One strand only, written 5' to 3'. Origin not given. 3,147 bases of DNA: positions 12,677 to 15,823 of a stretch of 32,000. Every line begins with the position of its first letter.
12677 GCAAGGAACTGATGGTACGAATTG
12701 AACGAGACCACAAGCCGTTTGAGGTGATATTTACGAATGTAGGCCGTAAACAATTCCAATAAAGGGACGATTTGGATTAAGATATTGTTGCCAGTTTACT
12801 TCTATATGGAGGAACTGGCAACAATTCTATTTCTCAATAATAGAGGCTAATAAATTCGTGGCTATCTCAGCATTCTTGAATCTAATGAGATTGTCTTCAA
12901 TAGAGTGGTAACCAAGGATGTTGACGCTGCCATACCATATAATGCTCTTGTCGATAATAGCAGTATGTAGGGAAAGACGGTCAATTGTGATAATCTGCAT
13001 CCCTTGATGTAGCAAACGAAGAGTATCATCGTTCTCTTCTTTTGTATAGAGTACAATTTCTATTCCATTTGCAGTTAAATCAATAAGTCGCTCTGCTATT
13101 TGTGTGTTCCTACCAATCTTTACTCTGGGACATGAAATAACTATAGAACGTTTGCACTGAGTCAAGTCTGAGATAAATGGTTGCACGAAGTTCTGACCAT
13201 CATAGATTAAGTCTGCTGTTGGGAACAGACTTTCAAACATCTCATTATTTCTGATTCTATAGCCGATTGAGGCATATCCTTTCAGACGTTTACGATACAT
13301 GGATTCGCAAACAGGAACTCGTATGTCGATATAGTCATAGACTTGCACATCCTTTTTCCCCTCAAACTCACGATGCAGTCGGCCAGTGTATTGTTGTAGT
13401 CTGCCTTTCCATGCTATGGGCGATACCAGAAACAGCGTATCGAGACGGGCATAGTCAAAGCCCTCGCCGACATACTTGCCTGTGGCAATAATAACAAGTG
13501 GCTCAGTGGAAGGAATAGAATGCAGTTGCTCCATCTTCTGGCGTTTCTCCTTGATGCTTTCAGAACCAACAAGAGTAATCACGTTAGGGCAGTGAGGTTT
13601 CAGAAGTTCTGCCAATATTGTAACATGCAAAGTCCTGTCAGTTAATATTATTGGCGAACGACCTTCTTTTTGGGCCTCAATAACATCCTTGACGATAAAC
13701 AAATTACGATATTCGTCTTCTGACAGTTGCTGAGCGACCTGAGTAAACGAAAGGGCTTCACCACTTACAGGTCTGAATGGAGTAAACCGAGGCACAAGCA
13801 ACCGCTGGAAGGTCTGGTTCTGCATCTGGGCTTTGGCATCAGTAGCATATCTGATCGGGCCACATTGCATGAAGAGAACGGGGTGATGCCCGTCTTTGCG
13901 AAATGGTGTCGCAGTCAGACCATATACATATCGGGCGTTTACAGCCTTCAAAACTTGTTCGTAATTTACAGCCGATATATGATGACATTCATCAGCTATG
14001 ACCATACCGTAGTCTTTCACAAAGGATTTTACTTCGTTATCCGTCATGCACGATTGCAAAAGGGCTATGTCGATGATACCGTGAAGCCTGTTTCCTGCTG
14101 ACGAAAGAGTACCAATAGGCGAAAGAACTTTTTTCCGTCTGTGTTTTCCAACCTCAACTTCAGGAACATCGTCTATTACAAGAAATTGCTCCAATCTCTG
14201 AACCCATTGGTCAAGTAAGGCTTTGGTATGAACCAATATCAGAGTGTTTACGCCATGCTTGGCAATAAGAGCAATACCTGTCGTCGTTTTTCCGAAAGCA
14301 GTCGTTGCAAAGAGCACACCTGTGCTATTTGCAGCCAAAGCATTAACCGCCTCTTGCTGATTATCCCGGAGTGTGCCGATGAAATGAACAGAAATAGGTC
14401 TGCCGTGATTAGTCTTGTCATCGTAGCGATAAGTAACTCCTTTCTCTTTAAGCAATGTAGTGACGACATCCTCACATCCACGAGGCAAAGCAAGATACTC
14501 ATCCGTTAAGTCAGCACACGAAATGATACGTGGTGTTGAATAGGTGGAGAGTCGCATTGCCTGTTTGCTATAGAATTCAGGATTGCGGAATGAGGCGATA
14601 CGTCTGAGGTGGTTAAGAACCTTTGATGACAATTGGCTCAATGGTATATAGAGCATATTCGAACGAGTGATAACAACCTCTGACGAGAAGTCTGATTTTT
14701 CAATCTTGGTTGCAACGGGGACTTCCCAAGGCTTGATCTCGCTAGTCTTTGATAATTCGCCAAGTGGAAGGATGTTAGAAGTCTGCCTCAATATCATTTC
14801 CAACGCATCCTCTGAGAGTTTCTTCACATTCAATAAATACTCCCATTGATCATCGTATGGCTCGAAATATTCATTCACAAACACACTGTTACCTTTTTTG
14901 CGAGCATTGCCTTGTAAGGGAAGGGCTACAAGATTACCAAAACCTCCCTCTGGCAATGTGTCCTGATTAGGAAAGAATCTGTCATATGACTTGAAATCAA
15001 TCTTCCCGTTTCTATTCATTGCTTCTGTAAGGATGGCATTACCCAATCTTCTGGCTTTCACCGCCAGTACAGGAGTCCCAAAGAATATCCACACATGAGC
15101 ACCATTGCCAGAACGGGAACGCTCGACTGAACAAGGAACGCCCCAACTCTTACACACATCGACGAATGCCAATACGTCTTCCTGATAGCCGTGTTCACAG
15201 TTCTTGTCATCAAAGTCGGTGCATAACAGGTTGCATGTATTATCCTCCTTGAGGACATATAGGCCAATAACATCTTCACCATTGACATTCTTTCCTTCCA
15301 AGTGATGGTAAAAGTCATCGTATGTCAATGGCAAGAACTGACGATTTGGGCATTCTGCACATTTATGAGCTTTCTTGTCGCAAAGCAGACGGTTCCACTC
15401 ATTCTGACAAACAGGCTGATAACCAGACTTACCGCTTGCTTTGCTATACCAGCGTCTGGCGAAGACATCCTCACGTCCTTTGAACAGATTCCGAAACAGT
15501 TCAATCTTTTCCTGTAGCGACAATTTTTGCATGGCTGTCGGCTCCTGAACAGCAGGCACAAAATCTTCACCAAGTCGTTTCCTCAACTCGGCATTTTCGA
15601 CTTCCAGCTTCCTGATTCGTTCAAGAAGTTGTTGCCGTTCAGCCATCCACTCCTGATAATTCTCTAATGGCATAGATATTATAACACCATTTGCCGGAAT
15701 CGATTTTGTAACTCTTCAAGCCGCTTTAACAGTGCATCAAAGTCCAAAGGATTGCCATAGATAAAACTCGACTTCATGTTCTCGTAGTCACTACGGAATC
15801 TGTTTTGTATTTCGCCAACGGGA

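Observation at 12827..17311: AbiEi-AbiEii fused into one operon with a 948-aa AEP-primase/helicase/PLD-like gene: candidate undescribed three-component defence system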

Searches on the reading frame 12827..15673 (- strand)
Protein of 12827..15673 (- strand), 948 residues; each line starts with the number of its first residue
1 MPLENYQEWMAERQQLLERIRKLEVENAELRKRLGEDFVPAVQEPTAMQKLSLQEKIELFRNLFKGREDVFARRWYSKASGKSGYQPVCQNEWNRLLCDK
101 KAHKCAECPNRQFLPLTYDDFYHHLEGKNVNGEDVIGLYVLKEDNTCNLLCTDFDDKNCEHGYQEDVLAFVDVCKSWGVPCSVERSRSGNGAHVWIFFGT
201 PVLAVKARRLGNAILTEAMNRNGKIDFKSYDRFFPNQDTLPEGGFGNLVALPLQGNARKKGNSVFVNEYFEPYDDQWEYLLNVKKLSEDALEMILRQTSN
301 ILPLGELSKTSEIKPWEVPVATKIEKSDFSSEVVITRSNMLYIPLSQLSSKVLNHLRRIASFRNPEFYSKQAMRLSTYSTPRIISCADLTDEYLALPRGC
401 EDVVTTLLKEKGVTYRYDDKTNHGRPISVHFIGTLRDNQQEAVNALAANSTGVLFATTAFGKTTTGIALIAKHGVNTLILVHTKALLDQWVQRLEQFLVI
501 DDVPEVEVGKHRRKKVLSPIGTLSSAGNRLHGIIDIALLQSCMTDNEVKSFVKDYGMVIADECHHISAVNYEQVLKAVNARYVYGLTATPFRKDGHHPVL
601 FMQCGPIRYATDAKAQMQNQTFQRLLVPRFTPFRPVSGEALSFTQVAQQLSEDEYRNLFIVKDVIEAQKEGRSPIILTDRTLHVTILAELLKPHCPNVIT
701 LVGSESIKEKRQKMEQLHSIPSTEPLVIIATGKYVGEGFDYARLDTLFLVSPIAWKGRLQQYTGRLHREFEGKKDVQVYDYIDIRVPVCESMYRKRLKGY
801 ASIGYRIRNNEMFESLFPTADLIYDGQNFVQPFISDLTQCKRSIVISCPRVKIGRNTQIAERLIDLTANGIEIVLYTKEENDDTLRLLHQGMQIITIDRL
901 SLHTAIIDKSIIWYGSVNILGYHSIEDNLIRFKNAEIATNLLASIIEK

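Call 3: search_protein_families(library=pfam, proteins=[window:12827-15673:-], max_evalue=0.01)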
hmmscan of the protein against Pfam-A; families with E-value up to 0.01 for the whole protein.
window:12827-15673:- (948 aa): 6 families
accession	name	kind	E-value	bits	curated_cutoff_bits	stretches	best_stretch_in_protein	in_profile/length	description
PF22548.2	AEP-TOTE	-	4.9e-99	331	27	1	55-293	1-229/230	TOTE conflict system, Archaeo-Eukaryotic Primase domain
PF04851.21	ResIII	-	4.8e-21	75.8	22.5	1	434-592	3-164/164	Type III restriction enzyme, res subunit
PF00270.35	DEAD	-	7.9e-13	48.9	26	1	437-591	2-161/167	DEAD/DEAH box helicase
PF00176.29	SNF2-rel_dom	-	0.00016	21.3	24.9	1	448-597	16-170/290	SNF2-related domain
PF14775.11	NYD-SP28_assoc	-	0.0005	20.5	27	1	3-34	25-56/60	Sperm tail C-terminal domain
PF00271.37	Helicase_C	-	0.0039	17.9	23.5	0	662-768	7-108/110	Helicase conserved C-terminal domain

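Call 4: search_protein_families(library=padloc, proteins=[window:12827-15673:-], max_evalue=0.01)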
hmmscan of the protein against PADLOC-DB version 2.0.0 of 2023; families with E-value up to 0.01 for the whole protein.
window:12827-15673:- (948 aa): 13 families
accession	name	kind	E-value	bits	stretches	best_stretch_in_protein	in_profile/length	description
PDLC01465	PrimPol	-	3.5e-87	290.5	1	32-351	14-272/276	"CAS-I,CAS-II,CAS-III,CAS-IV,CAS-V,CAS-VI; associated"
PDLC01101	PrimPol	-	9.2e-27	91.8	2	115-298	163-335/490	adaptation polymerase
PDLC02707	PbeA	-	8e-21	72.3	1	433-593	251-416/672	PbeA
PDLC02704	PbeA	-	1e-19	68.5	1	433-593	253-421/682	PbeA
PDLC02706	PbeA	-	6.6e-13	46.1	1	434-593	269-434/722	PbeA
PDLC02703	PbeA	-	1.4e-07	28.6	1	416-594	228-408/626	PbeA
PDLC03659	mREase_IV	-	5.9e-06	22.4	1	554-784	335-568/945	Type IV methyl-directed restriction enzyme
PDLC03746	RT_UG10_large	-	2.3e-05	20.4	1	158-292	82-200/1688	DRT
PDLC03658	mREase_IV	-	3.4e-05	19.7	1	535-782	315-558/953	Type IV methyl-directed restriction enzyme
PDLC00201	HamB2|HamB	-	0.0027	14.1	1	434-497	103-168/721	DEAD-box helicase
PDLC02503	BrxHI|BrxHII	-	0.0052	13.1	0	434-517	24-118/698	BrxHI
PDLC02030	Cas3d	-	0.0073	12.8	0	449-496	41-87/620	-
PDLC01252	Cas3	-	0.0094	13.4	0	657-778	185-297/324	CAS-I; effector_G3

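Call 5: search_protein_families(library=ncbifam, proteins=[window:12827-15673:-], max_evalue=0.01)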
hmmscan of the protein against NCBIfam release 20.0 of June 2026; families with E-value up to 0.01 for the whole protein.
window:12827-15673:- (948 aa): 10 families
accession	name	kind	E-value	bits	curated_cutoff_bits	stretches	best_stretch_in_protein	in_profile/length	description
NF040561.1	PrimPol_Msp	equivalog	8.4e-32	110.4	200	2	114-298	157-345/515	CRISPR-associated primase-polymerase type A1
TIGR04095.1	dnd_restrict_1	equivalog_domain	1.7e-14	53.7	600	1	434-592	8-170/451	DNA phosphorothioation system restriction enzyme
NF045503.1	repair_heli_XPB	equivalog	3.5e-14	52.2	610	1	434-614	183-359/548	DNA repair helicase XPB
NF053632.1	heli_RadD_YejH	equivalog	3e-13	48.9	720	1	434-783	2-356/573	DNA repair helicase RadD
TIGR00603.1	rad25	subfamily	5.8e-08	31.4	328.7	1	418-610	241-433/734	DNA repair helicase rad25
NF004069.0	PRK05580.2-1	equivalog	4.7e-05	22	767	1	359-498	44-178/612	primosomal protein N'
NF010337.0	PRK13766.1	equivalog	5.9e-05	21.4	610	0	440-566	21-144/781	Hef nuclease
NF046051.1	restrict_EcoAI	equivalog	0.00059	18.3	550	0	534-595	249-318/768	EcoAI/FtnUII family type I restriction enzme subunit R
NF003673.1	PRK05298.1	equivalog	0.0051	15.2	743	1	439-499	14-79/653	excinuclease ABC subunit UvrB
TIGR00631.1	uvrb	equivalog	0.0069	14.7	750.1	0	441-498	16-78/658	excinuclease ABC subunit UvrB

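Call 13: find_homologous_proteins(query=window:12827-15673:-, max_evalue=1e-10)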
Query window:12827-15673:- (948 aa): 8000 proteins with E <= 1e-10 among 8000 candidates; the best 120 are listed.
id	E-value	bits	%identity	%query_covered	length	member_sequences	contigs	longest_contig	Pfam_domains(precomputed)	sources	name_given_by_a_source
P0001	0.0e+0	2185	100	100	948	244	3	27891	PF00270.36,PF22548.3,PF04851.22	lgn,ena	-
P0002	0.0e+0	1862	84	100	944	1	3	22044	PF00270.36,PF22548.3,PF04851.22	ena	-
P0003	0.0e+0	1857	83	100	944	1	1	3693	PF00270.36,PF22548.3,PF04851.22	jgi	-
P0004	0.0e+0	1855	83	100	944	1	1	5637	PF00270.36,PF22548.3,PF04851.22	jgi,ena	jgi:superfamily II DNA or RNA helicase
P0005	0.0e+0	1855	83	100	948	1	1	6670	PF00270.36,PF22548.3,PF04851.22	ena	-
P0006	0.0e+0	1854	83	100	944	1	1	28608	PF00270.36,PF22548.3,PF04851.22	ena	-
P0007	0.0e+0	1853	83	100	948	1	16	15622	PF00270.36,PF22548.3,PF04851.22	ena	-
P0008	0.0e+0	1853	83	100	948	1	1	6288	PF00270.36,PF22548.3,PF04851.22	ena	-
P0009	0.0e+0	1853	83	100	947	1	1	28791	PF00270.36,PF22548.3,PF04851.22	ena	-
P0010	0.0e+0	1853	83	100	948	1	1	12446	PF00270.36,PF22548.3,PF04851.22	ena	-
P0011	0.0e+0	1852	83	100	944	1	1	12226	PF00270.36,PF22548.3,PF04851.22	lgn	-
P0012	0.0e+0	1852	83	100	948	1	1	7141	PF00270.36,PF22548.3,PF04851.22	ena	-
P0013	0.0e+0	1851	83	100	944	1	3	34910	PF00270.36,PF22548.3,PF04851.22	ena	-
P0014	0.0e+0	1851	83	100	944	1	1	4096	PF00270.36,PF22548.3,PF04851.22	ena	-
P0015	0.0e+0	1850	83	100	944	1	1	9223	PF00270.36,PF22548.3,PF04851.22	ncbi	-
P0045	0.0e+0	1829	82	100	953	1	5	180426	PF00270.36,PF00176.30,PF22548.3,PF04851.22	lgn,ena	-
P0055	0.0e+0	1824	83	100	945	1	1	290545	PF00270.36,PF00176.30,PF22548.3,PF04851.22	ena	-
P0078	0.0e+0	1812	81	100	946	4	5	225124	PF00270.36,PF22548.3,PF04851.22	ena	-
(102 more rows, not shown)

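Call 16: find_encoding_contigs(protein=P0045, flank=10000, max_places=5)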
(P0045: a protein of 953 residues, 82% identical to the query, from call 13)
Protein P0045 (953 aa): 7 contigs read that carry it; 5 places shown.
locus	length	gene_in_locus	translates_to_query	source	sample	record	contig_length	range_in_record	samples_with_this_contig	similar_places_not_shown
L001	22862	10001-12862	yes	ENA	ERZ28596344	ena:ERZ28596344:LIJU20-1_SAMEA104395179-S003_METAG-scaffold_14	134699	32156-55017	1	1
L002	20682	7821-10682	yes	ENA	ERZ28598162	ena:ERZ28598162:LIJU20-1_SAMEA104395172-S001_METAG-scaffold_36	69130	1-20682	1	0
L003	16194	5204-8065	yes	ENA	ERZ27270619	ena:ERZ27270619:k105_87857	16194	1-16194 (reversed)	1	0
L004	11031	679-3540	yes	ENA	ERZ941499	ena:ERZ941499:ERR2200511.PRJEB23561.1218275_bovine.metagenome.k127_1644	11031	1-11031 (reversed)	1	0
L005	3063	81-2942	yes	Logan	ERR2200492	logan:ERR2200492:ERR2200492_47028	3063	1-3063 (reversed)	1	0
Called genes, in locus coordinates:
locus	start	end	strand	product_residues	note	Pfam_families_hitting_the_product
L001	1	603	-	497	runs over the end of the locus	PF03781:FGE-sulfatase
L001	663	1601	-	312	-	PF11751:PorP_SprF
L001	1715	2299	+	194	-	PF01381:HTH_3, PF12844:HTH_19, PF13443:HTH_26 (weak), PF07883:Cupin_2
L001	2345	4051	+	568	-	PF00501:AMP-binding, PF13193:AMP-binding_C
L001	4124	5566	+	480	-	PF01875:Memo, PF01871:AMMECR1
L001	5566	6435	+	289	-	PF04055:Radical_SAM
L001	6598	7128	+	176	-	PF16231:DUF4890 (faint)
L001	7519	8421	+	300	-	PF00589:Phage_integrase (faint)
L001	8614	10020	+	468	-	PF01637:ATPase_2, PF13173:AAA_14, PF13401:AAA_22 (faint)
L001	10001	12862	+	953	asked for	PF22548:AEP-TOTE, PF00176:SNF2-rel_dom (faint), PF00270:DEAD, PF04851:ResIII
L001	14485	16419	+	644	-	PF12564:TypeIII_RM_meth, PF01555:N6_N4_Mtase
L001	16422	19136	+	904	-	PF00270:DEAD (weak), PF04851:ResIII, PF27159:HI_1054_N, PF27365:HI_1054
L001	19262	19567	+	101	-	-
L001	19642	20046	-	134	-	-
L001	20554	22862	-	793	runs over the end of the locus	PF01138:RNase_PH, PF03725:RNase_PH_C, PF03726:PNPase (weak), PF01138:RNase_PH, PF00013:KH_1, PF00575:S1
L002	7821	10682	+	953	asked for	PF22548:AEP-TOTE, PF00176:SNF2-rel_dom (faint), PF00270:DEAD, PF04851:ResIII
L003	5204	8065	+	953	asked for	PF22548:AEP-TOTE, PF00176:SNF2-rel_dom (faint), PF00270:DEAD, PF04851:ResIII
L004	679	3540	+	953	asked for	PF22548:AEP-TOTE, PF00176:SNF2-rel_dom (faint), PF00270:DEAD, PF04851:ResIII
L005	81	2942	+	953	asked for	PF22548:AEP-TOTE, PF00176:SNF2-rel_dom (faint), PF00270:DEAD, PF04851:ResIII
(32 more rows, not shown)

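Call 17: find_encoding_contigs(protein=P0055, flank=10000, max_places=3)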
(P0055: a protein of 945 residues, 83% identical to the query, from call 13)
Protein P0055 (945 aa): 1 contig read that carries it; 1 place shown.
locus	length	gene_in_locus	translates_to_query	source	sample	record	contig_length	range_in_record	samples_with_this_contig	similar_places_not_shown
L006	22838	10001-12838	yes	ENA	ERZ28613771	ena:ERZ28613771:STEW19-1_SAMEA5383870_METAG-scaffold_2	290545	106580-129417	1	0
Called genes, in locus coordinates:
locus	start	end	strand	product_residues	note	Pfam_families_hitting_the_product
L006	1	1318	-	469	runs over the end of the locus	PF00474:SSF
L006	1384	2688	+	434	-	PF01554:MatE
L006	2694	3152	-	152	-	PF01451:LMWPc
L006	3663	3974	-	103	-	-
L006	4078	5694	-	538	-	-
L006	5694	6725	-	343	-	PF25917:BSH_RND, PF25973:BSH_CzcB (weak), PF25954:Beta-barrel_RND_2, PF25963:Beta-barrel_AAEA (weak)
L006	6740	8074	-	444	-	PF02321:OEP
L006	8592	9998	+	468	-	PF01637:ATPase_2, PF13173:AAA_14, PF13401:AAA_22 (faint)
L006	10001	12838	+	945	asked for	PF22548:AEP-TOTE, PF00176:SNF2-rel_dom (weak), PF00270:DEAD, PF04851:ResIII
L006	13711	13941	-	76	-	-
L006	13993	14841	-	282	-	-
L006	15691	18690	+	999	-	PF00145:DNA_methylase, PF02384:N6_Mtase, PF07669:Eco57I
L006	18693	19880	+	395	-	-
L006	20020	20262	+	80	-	-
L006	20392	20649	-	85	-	-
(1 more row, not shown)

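Call 18: find_encoding_contigs(protein=P0001, flank=10000, max_places=6)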
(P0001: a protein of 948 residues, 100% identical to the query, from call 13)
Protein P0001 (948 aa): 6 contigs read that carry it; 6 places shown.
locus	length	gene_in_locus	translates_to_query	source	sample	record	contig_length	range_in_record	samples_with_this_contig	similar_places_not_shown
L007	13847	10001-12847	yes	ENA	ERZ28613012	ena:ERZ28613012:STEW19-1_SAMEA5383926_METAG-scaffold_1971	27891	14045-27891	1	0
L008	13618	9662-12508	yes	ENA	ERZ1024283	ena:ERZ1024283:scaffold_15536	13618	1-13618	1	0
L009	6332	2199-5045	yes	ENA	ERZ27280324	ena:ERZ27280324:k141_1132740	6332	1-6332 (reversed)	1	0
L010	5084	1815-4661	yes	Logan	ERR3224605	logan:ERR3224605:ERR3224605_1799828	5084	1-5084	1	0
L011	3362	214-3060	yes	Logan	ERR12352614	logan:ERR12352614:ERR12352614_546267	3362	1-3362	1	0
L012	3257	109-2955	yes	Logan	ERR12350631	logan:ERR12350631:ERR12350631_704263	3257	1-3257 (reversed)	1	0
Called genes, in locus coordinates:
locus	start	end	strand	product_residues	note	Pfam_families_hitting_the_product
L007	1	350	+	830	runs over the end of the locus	PF13620:CarboxypepD_reg (weak)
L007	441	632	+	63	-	-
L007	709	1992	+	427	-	PF04055:Radical_SAM, PF13353:Fer4_12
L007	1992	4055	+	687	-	-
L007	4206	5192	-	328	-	PF03432:Relaxase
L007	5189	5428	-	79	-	PF21983:NikA-like (weak), PF05713:MobC (weak)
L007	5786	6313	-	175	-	PF11888:DUF3408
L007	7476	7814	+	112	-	PF12728:HTH_17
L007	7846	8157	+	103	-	PF12728:HTH_17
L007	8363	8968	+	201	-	PF19570:DUF6088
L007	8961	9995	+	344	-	PF08843:AbiEii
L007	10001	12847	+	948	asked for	PF22548:AEP-TOTE, PF00270:DEAD, PF04851:ResIII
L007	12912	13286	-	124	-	-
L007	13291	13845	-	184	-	?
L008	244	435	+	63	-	-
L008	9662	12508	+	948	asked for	PF22548:AEP-TOTE, PF00270:DEAD, PF04851:ResIII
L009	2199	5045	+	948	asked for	PF22548:AEP-TOTE, PF00270:DEAD, PF04851:ResIII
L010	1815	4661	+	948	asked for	PF22548:AEP-TOTE, PF00270:DEAD, PF04851:ResIII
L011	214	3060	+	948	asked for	PF22548:AEP-TOTE, PF00270:DEAD, PF04851:ResIII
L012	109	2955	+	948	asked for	PF22548:AEP-TOTE, PF00270:DEAD, PF04851:ResIII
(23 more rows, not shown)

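Call 19: find_encoding_contigs(protein=P0078, flank=8000, max_places=4)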
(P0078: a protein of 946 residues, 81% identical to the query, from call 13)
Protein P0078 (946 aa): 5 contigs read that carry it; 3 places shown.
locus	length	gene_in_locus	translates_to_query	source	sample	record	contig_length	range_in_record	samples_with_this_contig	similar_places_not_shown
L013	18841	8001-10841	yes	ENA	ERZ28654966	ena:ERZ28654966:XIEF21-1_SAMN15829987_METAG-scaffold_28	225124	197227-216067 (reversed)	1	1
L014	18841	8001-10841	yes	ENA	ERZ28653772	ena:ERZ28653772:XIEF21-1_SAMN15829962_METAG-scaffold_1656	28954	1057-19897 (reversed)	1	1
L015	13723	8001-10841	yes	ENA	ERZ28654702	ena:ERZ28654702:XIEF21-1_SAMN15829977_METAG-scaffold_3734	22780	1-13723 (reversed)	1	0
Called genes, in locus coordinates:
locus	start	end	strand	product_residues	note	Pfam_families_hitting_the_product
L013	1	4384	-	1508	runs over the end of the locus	PF00310:GATase_2, PF04898:Glu_syn_central, PF01645:Glu_synthase, PF01493:GXGXG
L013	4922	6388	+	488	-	PF13102:Phage_int_SAM_5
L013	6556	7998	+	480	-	PF01637:ATPase_2, PF13191:AAA_16, PF13173:AAA_14, PF13401:AAA_22 (faint)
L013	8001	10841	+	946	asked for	PF22548:AEP-TOTE, PF00270:DEAD, PF04851:ResIII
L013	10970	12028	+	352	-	PF01381:HTH_3, PF12844:HTH_19, PF13560:HTH_31 (faint), PF06114:Peptidase_M78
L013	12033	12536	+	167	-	PF11848:DUF3368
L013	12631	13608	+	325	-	-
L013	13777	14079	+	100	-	-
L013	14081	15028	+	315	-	PF13481:AAA_25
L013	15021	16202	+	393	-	PF08707:PriCT_2 (weak), PF19898:DUF6371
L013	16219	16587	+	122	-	PF21983:NikA-like, PF05713:MobC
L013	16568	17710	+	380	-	PF03432:Relaxase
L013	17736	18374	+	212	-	-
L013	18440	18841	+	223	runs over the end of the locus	PF09140:MipZ, PF10609:ParA (weak), PF13614:AAA_31, PF01656:CbiA, PF16575:CLP1_P (faint)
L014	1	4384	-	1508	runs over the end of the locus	PF00310:GATase_2, PF04898:Glu_syn_central, PF01645:Glu_synthase, PF01493:GXGXG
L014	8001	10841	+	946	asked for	PF22548:AEP-TOTE, PF00270:DEAD, PF04851:ResIII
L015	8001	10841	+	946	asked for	PF22548:AEP-TOTE, PF00270:DEAD, PF04851:ResIII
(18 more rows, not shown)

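Call 23: search_solved_structures(query=window:12827-15673:-, max_evalue=0.01, show_alignments=0)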
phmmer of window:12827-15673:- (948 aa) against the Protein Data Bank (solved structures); distinct sequences matched with E-value up to 0.01: 17.
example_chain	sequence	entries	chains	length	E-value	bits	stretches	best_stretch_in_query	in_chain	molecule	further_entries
7nqd_A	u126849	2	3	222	1.6e-13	52.6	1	115-297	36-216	TPR_REGION domain-containing protein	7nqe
7nqf_A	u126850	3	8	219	2.6e-13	51.9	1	115-297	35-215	TPR_REGION domain-containing protein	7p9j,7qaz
6p4f_A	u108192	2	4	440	1.8e-12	49.1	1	434-612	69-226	DNA-dependent ATPase XPBII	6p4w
5tnu_A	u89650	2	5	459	2.1e-12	48.9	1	434-612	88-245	DNA-dependent ATPase XPBII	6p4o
6p66_A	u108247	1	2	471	1.2e-10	43.1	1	434-606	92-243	DNA repair protein RAD25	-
2fwr_A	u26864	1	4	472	1.2e-10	43.1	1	434-606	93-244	DNA repair protein RAD25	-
2fz4_A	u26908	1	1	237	2.5e-09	38.7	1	434-598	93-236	DNA repair protein RAD25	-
5of4_A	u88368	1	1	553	3e-06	28.5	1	419-620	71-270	TFIIH basal transcription factor complex helicase XPB subunit,XPB,TFIIH basal transcriptio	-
8ebt_A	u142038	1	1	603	4e-06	28.1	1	419-619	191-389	General transcription and DNA repair factor IIH helicase subunit XPB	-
6nmi_A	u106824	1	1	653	4.3e-06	28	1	419-620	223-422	General transcription and DNA repair factor IIH helicase subunit XPB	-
8bvw_0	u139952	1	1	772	5.9e-06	27.6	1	419-620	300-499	General transcription and DNA repair factor IIH helicase subunit XPB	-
29vf_0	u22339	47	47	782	6e-06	27.6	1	419-620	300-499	General transcription and DNA repair factor IIH helicase subunit XPB | TFIIH basal transcription factor complex helicase XPB subunit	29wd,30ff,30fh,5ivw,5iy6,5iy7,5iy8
28jm_A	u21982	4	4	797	6.2e-06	27.5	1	419-620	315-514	General transcription and DNA repair factor IIH helicase subunit XPB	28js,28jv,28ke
7clg_A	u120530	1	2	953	0.00041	21.5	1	532-782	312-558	Putative helicase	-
5fmf_1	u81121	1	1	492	0.00044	21.4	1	405-610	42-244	DNA REPAIR HELICASE RAD25, SSL2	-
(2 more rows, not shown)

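Call 27: find_encoding_contigs(protein=P0002, flank=8000, max_places=3)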
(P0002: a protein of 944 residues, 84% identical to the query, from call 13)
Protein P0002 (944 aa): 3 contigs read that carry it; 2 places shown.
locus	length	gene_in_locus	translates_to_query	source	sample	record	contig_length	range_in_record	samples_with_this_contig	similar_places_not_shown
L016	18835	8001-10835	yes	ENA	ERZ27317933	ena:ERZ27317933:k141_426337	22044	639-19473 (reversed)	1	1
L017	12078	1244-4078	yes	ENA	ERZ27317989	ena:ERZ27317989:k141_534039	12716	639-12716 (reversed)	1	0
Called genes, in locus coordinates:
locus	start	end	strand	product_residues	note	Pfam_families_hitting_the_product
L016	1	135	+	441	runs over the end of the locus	PF00919:UPF0004, PF04055:Radical_SAM, PF01938:TRAM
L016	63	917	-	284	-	PF02578:Cu-oxidase_4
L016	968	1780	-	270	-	PF04991:LicD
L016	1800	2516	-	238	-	PF01755:Glyco_transf_25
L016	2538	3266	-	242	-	PF00483:NTP_transferase, PF12804:NTP_transf_3, PF20202:DUF6564 (weak)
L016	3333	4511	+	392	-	PF13439:Glyco_transf_4, PF13579:Glyco_trans_4_4, PF00534:Glycos_transf_1, PF13692:Glyco_trans_1_4, PF20706:GT4-conflict (weak)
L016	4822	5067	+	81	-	-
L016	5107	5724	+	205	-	-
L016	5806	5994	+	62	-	-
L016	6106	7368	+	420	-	PF02463:SMC_N (weak), PF13304:AAA_21, PF13175:AAA_15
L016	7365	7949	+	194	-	PF13707:RloB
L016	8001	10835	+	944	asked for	PF22548:AEP-TOTE, PF00270:DEAD, PF04851:ResIII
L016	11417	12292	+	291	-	PF20720:nSTAND3 (weak), PF00004:AAA (weak), PF13401:AAA_22 (faint), PF12802:MarR_2 (weak)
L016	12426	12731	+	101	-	-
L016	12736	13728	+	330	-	PF13481:AAA_25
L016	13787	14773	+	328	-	PF08707:PriCT_2 (weak), PF19898:DUF6371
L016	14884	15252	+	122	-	PF21983:NikA-like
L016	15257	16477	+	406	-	PF03432:Relaxase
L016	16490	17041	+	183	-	-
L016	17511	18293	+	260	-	PF08241:Methyltransf_11 (faint), PF01170:UPF0020 (faint), PF02384:N6_Mtase (faint), PF01555:N6_N4_Mtase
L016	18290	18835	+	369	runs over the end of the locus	PF00145:DNA_methylase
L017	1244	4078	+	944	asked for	PF22548:AEP-TOTE, PF00270:DEAD, PF04851:ResIII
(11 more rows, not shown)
